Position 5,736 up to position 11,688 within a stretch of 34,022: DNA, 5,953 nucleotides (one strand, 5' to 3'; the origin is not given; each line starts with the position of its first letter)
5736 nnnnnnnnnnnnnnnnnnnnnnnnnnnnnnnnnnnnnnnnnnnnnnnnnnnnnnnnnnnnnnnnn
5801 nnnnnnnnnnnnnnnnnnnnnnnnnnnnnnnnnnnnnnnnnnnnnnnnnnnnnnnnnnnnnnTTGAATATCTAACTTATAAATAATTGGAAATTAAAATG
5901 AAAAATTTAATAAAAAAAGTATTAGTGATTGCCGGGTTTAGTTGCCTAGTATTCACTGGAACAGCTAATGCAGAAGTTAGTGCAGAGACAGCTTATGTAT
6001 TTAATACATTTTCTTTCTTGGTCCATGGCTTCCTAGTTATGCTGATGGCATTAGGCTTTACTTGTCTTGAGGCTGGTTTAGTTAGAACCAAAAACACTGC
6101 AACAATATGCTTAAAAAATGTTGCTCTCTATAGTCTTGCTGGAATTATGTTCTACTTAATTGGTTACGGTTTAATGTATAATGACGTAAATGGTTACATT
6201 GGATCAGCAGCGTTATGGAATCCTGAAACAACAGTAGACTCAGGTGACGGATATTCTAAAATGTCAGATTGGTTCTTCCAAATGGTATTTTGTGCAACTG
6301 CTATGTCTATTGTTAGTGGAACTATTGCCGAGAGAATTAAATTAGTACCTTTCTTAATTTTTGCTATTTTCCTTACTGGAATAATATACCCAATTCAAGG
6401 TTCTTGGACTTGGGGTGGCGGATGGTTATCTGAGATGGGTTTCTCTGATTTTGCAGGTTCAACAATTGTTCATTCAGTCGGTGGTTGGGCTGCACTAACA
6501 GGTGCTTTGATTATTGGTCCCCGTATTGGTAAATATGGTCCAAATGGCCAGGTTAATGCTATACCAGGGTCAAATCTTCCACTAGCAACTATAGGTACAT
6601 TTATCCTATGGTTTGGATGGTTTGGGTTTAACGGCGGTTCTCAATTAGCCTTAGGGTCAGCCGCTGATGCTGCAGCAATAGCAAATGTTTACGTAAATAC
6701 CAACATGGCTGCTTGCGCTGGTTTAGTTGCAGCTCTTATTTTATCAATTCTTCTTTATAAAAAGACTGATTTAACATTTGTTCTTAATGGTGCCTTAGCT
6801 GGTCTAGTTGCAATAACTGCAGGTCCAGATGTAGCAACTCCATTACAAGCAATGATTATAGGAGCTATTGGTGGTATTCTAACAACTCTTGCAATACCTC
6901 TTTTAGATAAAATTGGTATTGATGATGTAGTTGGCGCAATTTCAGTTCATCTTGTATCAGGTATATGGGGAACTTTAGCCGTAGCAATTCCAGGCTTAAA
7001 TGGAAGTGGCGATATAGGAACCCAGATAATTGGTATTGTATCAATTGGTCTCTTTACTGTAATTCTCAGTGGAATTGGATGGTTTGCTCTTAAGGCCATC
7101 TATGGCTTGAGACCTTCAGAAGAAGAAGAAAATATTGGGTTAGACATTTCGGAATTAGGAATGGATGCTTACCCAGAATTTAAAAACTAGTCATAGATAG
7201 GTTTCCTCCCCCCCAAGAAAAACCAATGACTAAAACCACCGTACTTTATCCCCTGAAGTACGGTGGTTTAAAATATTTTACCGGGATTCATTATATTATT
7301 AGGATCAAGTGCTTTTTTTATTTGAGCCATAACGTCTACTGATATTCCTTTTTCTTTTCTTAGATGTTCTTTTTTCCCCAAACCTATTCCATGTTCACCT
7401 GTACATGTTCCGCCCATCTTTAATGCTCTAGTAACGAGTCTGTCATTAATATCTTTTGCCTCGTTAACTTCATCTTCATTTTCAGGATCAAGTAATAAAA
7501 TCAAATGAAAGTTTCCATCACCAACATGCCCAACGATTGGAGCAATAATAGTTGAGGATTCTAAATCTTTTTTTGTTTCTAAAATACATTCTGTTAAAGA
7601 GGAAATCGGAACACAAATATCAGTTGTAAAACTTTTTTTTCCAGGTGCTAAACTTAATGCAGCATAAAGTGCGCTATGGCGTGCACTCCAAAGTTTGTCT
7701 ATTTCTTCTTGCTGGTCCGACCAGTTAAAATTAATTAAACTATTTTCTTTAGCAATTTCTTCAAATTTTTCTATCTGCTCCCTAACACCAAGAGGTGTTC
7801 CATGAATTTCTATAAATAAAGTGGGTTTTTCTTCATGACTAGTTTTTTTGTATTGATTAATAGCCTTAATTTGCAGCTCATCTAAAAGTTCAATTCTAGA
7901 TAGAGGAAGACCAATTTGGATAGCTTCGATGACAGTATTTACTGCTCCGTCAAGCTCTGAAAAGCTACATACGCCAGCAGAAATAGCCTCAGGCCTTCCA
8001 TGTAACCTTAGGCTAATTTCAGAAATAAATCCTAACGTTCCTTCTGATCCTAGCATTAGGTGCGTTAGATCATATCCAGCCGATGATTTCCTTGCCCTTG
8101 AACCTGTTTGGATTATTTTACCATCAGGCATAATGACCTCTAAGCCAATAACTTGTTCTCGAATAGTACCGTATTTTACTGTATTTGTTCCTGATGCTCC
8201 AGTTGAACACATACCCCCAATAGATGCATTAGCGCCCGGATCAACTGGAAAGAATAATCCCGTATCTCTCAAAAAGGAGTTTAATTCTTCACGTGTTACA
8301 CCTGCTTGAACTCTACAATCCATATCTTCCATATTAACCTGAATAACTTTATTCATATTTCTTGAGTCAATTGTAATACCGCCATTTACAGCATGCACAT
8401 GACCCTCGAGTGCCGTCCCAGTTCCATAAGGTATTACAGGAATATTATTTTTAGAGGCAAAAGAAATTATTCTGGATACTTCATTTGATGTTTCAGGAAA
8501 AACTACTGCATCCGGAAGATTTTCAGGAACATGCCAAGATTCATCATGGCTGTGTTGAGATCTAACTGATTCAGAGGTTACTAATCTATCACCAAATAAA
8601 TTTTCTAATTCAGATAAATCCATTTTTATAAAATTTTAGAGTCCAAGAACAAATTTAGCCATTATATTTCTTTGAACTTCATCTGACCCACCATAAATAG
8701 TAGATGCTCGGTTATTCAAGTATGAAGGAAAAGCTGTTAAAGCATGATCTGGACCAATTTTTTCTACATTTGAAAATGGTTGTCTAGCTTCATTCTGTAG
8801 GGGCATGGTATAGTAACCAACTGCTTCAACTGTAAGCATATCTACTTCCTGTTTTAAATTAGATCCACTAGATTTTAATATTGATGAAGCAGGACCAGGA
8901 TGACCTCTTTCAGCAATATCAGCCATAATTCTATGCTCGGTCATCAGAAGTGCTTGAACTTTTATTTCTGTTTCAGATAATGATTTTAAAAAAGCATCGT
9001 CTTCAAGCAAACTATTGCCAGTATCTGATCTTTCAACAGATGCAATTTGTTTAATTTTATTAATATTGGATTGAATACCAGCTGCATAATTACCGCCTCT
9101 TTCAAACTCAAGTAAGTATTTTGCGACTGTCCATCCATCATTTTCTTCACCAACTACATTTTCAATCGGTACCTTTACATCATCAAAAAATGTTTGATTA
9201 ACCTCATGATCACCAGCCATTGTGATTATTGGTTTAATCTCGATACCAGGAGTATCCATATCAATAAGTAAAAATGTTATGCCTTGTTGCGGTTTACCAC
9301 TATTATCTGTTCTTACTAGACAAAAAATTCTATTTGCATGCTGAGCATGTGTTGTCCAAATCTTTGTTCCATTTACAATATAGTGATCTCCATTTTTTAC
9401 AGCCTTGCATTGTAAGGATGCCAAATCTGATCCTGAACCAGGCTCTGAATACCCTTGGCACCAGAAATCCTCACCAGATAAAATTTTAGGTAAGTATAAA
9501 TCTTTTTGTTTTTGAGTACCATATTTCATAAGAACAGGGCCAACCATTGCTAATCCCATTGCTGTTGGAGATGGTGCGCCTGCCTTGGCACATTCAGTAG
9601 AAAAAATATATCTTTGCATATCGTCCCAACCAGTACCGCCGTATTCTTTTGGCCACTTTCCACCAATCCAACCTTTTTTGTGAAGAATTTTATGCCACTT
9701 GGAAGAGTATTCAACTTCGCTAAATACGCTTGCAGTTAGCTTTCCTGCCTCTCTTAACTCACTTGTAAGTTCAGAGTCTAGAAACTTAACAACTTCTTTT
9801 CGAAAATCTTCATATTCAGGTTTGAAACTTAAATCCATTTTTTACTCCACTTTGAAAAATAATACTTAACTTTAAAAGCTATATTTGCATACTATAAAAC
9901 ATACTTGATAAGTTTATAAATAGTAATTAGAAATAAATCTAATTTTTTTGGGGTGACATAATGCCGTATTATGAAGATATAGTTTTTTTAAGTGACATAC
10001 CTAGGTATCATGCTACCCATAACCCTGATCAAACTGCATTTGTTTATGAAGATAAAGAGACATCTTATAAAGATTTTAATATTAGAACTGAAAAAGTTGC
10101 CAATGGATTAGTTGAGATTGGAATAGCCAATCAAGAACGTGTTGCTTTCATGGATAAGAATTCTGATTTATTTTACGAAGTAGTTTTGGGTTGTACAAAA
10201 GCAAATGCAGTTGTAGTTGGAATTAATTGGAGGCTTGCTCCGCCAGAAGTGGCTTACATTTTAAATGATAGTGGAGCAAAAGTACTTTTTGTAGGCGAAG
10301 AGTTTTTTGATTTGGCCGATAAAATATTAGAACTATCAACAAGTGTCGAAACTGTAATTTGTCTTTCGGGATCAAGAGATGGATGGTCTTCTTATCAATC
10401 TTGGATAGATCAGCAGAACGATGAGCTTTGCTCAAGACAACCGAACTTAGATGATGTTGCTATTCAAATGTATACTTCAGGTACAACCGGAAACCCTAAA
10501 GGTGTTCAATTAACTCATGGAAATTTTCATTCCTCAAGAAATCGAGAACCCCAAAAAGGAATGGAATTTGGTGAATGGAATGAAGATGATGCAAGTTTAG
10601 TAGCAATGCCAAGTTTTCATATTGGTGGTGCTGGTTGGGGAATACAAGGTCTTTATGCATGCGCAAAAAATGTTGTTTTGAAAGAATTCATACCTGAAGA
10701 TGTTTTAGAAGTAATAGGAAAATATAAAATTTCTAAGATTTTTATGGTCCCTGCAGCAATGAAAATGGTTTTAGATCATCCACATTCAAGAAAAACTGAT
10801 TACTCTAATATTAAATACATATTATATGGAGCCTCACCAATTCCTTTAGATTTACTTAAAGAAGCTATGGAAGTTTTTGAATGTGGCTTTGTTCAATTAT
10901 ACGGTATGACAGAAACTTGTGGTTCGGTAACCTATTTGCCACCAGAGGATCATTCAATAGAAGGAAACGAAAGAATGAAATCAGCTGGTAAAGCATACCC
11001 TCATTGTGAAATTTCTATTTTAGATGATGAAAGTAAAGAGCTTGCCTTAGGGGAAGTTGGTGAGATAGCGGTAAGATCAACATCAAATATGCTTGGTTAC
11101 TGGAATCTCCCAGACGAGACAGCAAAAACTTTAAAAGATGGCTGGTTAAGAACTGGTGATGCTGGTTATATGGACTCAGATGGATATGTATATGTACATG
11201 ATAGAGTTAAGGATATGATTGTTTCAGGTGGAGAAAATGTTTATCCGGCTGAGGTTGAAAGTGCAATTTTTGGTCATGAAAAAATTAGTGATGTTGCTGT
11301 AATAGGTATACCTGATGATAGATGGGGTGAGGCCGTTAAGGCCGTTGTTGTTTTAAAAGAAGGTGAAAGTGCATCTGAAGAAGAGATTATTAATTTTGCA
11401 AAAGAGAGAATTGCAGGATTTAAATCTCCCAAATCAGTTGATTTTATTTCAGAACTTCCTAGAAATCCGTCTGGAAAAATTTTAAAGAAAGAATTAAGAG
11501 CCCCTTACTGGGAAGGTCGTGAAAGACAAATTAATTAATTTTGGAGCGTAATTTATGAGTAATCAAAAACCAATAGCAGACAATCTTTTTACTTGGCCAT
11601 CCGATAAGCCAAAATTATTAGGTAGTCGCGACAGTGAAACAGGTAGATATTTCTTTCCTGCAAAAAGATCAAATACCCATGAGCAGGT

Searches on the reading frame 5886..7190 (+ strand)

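Call 8: search_protein_families(library=pfam, proteins=[window:5886-7190:+], max_evalue=0.001)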
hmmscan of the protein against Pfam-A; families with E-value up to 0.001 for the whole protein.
window:5886-7190:+ (434 aa): 1 family
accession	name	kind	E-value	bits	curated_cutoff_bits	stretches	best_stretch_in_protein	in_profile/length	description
PF00909.26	Ammonium_transp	-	1.5e-111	373.4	23.2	1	44-429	3-399/399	Ammonium Transporter Family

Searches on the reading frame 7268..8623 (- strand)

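Call 8: search_protein_families(library=pfam, proteins=[window:7268-8623:-], max_evalue=0.001)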
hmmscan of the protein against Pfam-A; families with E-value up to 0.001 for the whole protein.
window:7268-8623:- (451 aa): 2 families
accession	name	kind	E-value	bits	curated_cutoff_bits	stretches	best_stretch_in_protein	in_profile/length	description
PF02913.24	FAD-oxidase_C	-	1.4e-60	205.6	21.2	1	211-450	2-248/248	FAD linked oxidases, C-terminal domain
PF01565.28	FAD_binding_4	-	9.8e-39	132.7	26.4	1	37-173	1-138/139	FAD binding domain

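Call 27: search_protein_families(library=ncbifam, proteins=[window:7268-8623:-], max_evalue=0.00001)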
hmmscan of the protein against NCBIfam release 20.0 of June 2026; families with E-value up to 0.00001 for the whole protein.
window:7268-8623:- (451 aa): 10 families
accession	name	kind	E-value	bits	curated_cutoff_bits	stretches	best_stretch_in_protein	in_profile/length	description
TIGR00387.1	glcD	equivalog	7.1e-103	344.6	567.9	1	40-449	1-413/413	glycolate oxidase subunit GlcD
NF008408.0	PRK11230.1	equivalog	5.1e-57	193.5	897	1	36-449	55-470/499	glycolate oxidase subunit GlcD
NF049975.1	2HglutDHaseYdiJ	equivalog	4.5e-52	177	1350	2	13-176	30-195/1018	D-2-hydroxyglutarate dehydrogenase YdiJ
NF008439.0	PRK11282.1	equivalog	3.8e-27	95.1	284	1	48-320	10-264/358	glycolate oxidase subunit GlcE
NF053785.1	DcplphribOxDprE1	equivalog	1.4e-12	47.6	500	1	40-206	18-179/449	decaprenylphosphoryl-beta-D-ribose oxidase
TIGR01677.1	pln_FAD_oxido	subfamily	1.2e-11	43.9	383.1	1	39-208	36-212/560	FAD-dependent oxidoreductase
TIGR01678.1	FAD_lactone_ox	subfamily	4.5e-11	42.3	396.8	1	37-206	15-177/438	sugar 1,4-lactone oxidase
TIGR01676.1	GLDHase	equivalog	1.1e-10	40.9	458.25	1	40-214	65-232/541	L-galactonolactone dehydrogenase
TIGR01679.1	bact_FAD_ox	subfamily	1.9e-10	40.2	292.25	1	36-206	11-171/419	FAD-linked oxidoreductase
NF041227.1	BagG_FevA2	exception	3.5e-08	32.5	850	1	31-207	40-207/455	bagremycin/ferroverdin biosynthesis FAD-dependent oxygenase BagG/FevA2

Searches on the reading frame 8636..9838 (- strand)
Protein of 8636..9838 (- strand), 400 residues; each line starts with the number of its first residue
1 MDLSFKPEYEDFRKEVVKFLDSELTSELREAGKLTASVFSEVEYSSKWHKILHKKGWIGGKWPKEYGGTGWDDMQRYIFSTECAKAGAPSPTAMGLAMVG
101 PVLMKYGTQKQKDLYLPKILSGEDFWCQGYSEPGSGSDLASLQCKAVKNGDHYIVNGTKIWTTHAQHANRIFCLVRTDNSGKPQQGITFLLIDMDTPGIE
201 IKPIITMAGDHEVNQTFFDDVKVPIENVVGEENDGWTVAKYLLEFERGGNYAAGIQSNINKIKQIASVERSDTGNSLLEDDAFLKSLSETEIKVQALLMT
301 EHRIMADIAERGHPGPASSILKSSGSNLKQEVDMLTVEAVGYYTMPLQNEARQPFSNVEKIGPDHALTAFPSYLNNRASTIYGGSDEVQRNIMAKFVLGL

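Call 8: search_protein_families(library=pfam, proteins=[window:8636-9838:-], max_evalue=0.001)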
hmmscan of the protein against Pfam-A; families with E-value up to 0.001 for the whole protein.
window:8636-9838:- (400 aa): 3 families
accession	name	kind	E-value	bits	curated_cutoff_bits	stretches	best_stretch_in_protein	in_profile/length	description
PF02770.24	Acyl-CoA_dh_M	-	6.6e-19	68.3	33.3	1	127-221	1-97/97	Acyl-CoA dehydrogenase, middle domain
PF02771.21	Acyl-CoA_dh_N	-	1.1e-18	68.1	22.9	1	7-123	2-113/113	Acyl-CoA dehydrogenase, N-terminal domain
PF00441.29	Acyl-CoA_dh_1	-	2.9e-13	50.6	22.4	1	233-397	1-149/150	Acyl-CoA dehydrogenase, C-terminal domain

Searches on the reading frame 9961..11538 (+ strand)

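Call 8: search_protein_families(library=pfam, proteins=[window:9961-11538:+], max_evalue=0.001)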
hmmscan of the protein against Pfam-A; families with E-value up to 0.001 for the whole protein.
window:9961-11538:+ (525 aa): 2 families
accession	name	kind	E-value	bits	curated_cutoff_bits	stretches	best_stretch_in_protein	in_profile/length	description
PF00501.34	AMP-binding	-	9.5e-85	285.1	29.9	1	17-381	4-384/384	AMP-binding enzyme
PF13193.12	AMP-binding_C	-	1.9e-21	77.2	24.5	1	431-506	1-76/76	AMP-binding enzyme C-terminal domain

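Call 27: search_protein_families(library=ncbifam, proteins=[window:9961-11538:+], max_evalue=0.00001)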
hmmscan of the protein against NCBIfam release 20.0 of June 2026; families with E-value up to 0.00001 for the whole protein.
window:9961-11538:+ (525 aa): 106 families (the best 25 are shown)
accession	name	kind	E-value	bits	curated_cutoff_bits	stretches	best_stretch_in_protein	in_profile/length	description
NF004837.0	PRK06187.1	subfamily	3.7e-185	616.2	476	1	9-523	9-529/531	long-chain-fatty-acid--CoA ligase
NF006182.0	PRK08316.1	subfamily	6.4e-130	434.1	663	1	10-517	13-518/523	fatty acyl-CoA synthetase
NF004797.0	PRK06145.1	equivalog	3e-113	378.8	850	1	8-516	2-495/499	acyl-CoA synthetase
NF005676.0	PRK07470.1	equivalog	3.4e-110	369.2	774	1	6-514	18-527/544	acyl-CoA synthetase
NF005307.0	PRK06839.1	equivalog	9.3e-105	351.1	748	1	18-512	12-489/496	o-succinylbenzoate--CoA ligase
NF002966.0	PRK03640.1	equivalog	3e-103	346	556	1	18-514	12-478/483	o-succinylbenzoate--CoA ligase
NF005857.1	PRK07786.1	exception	8.3e-102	341.3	733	1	16-516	17-512/513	fatty-acid--CoA ligase FadD5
NF009071.0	PRK12406.1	subfamily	2e-101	339.9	701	1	28-524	7-510/510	acyl-CoA synthetase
NF052269.1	Staph_lig_FadD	equivalog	6.7e-98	328.2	650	1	18-513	10-490/499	long-chain-fatty-acid--CoA ligase FadD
NF005801.1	PRK07656.1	equivalog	1.7e-96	323.8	657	1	18-513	11-500/500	FadD3 family acyl-CoA ligase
NF009233.0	PRK12583.1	subfamily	5.7e-91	305.6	832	2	162-513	199-547/558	fatty acid CoA ligase family protein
NF006181.0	PRK08314.1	subfamily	8.7e-89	298.3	705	2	146-513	187-551/563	long-chain-fatty-acid--CoA ligase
NF006020.0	PRK08162.1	subfamily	2.2e-87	293.6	677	1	18-514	29-536/545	acyl-CoA synthetase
TIGR01923.1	menE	equivalog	7e-87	292.1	330.15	1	35-512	1-442/442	o-succinylbenzoate--CoA ligase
NF004838.1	PRK06188.1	equivalog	7.7e-86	288.5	875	1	97-517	98-524/524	fatty-acid--CoA ligase FadD8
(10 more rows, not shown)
